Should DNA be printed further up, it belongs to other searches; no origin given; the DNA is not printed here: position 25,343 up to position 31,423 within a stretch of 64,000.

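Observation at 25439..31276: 1945-aa transglutaminase-like / Upf1-like helicase / Vsr-like nuclease / DUF3320 giant protein inserted in the middle of a polysaccharide locus: candidate single-gene defence (Nhi-like) system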

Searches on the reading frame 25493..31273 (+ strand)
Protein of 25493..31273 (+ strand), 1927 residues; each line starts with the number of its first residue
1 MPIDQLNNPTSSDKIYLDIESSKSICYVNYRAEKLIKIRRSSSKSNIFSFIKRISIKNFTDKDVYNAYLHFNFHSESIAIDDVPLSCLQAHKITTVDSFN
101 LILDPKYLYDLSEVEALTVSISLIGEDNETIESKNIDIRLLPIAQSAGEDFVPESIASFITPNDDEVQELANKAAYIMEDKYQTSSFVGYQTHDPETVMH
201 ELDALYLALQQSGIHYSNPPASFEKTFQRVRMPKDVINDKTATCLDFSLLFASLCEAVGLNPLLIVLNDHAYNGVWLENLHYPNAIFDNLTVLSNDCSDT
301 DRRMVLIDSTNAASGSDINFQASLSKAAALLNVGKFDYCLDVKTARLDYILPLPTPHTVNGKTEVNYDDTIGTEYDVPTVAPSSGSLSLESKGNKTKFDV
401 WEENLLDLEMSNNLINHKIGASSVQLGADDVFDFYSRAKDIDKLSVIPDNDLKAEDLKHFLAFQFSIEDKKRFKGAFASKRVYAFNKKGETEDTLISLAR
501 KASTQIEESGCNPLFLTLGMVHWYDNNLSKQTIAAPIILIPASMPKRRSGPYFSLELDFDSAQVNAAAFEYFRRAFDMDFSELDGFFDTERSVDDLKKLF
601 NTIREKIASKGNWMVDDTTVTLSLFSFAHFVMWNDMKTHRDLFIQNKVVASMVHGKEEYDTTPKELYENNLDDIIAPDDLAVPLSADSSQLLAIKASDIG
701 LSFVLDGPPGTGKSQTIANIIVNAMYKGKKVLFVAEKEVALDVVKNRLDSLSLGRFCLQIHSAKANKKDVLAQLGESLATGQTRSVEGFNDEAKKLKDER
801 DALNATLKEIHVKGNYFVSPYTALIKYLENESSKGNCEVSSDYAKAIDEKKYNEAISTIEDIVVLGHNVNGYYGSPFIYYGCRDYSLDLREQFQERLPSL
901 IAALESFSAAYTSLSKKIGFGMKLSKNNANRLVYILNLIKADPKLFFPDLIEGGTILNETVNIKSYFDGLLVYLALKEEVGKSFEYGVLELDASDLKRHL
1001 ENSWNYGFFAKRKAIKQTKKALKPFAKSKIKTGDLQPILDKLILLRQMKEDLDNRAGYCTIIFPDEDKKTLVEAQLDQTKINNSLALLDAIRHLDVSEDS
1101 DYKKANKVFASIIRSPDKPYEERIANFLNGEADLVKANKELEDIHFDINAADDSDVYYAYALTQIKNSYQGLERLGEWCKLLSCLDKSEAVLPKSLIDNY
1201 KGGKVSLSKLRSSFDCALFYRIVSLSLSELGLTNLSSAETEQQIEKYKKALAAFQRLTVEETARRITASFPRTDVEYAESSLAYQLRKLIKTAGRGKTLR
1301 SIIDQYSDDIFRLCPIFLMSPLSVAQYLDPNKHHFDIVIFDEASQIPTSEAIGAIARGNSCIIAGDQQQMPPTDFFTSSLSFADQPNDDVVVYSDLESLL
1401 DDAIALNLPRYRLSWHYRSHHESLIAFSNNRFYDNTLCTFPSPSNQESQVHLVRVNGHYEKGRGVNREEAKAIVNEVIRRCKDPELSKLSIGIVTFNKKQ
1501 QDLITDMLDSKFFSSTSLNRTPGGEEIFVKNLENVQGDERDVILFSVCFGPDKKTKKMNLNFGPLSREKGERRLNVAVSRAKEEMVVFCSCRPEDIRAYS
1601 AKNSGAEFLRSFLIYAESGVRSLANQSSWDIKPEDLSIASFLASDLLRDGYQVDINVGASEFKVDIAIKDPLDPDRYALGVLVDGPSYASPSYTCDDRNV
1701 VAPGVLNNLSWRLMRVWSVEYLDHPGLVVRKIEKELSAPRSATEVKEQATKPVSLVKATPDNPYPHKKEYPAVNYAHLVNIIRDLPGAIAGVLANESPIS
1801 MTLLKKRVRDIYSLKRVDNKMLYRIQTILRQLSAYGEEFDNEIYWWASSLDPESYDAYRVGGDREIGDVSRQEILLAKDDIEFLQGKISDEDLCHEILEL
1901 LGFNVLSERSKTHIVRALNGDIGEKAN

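Call 5: search_protein_families(library=pfam, proteins=[window:25493-31273:+], max_evalue=0.1)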
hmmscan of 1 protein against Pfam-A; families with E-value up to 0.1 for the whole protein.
window:25493-31273:+ (1927 aa): 12 families
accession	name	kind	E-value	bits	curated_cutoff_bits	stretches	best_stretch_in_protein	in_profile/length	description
PF13195.11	DUF4011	-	3e-26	92.7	22.2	1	404-567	1-153/158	Protein of unknown function (DUF4011)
PF13087.12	AAA_12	-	3.3e-20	72.9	27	1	1397-1591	3-194/195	AAA domain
PF13086.12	AAA_11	-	5.2e-18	66.2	27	2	687-826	3-147/257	AAA domain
PF18741.7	MTES_1575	-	2e-15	57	38.2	1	1643-1736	6-96/96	REase_MTES_1575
PF13604.12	AAA_30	-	4.8e-05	23.6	27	1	701-749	19-67/191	AAA domain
PF13245.12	AAA_19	-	6.5e-05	23.6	25.1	0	703-748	14-61/134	AAA domain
PF04851.21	ResIII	-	0.00048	20.5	22.5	1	703-754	26-79/164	Type III restriction enzyme, res subunit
PF09848.15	SLFN-g3_helicase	-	0.0016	18.3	24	0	703-804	4-99/354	Schlafen group 3, DNA/RNA helicase domain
PF01443.25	Viral_helicase1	-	0.0038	17.5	21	0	1327-1373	50-100/228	Viral superfamily 1 RNA helicase core domain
PF08616.15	SPA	-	0.047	14.1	22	0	718-757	15-54/113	Stabilization of polarity axis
PF11784.13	DUF3320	-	0.065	13.7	25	0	1788-1817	15-44/50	Protein of unknown function (DUF3320)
PF01841.26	Transglut_core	-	0.077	13.7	23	0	202-261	18-71/108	Transglutaminase-like superfamily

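Call 6: search_protein_families(library=padloc, proteins=[window:25493-31273:+], max_evalue=0.1)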
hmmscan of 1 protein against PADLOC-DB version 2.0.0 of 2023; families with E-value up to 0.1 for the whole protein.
window:25493-31273:+ (1927 aa): 7 families
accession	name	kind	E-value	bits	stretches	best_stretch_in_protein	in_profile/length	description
PDLC05009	PDC-S37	-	5.6e-295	980.3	1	395-1919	7-1531/1550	-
PDLC02194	Hhe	-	4.6e-131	436.6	2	1242-1736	1288-1780/1911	-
PDLC03920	MkoA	-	5.9e-30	102.3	2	1331-1587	788-1072/1112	-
PDLC03924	MkoC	-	1.7e-25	87.4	2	1413-1592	773-945/1136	-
PDLC03921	MkoA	-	2e-16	56.9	2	1331-1589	1293-1565/1607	-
PDLC02895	DpdJ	-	2.3e-07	26.1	2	1526-1613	395-477/2112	DpdJ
PDLC04140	mad8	-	1.2e-05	23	1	704-810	31-114/314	mads_8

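Call 7: search_protein_families(library=ncbifam, proteins=[window:25493-31273:+], max_evalue=0.1)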
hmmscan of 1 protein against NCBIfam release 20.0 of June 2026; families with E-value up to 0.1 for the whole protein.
window:25493-31273:+ (1927 aa): 11 families
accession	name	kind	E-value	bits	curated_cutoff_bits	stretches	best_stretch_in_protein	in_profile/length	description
NF058533.1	antiphage_ProA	equivalog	0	1527.7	1500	1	45-1904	6-1902/1903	anti-phage protein ProA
NF042953.1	Hhe_antiphage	equivalog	1.9e-183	612.4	2000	2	1014-1749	956-1693/1797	DUF4011 domain-containing anti-phage protein Hhe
TIGR00376.1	TIGR00376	hypoth_equivalog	1.1e-28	100.1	348.9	3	686-806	159-280/639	IGHMBP2 family helicase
NF040671.1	PLuB_AAA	exception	1.7e-23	82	999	3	1331-1446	959-1082/1256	PLuB system helicase-like protein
TIGR01448.2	helicase_RecD2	equivalog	1.1e-05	23.7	500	1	639-735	272-366/713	SF1B family DNA helicase RecD2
TIGR01447.1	recD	equivalog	0.006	15.2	310.15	0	1330-1373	258-304/597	exodeoxyribonuclease V subunit alpha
NF006038.0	PRK08181.1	subfamily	0.022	14.1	317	1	681-739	85-146/271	transposase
NF001263.0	PRK00226.1-4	equivalog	0.036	14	145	0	1790-1829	119-158/160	transcription elongation factor GreA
NF005931.1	PRK07952.1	equivalog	0.046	13.3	357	0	702-736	101-135/246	replicative helicase loader DnaC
NF046046.1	Mbov_0729_Cterm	subfamily_domain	0.053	14.2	60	0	1040-1112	20-95/105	Mbov_0729 family lipopotein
NF038214.1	IS21_help_AAA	equivalog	0.1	12.3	200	0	703-747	93-137/232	IS21-like element helper ATPase IstB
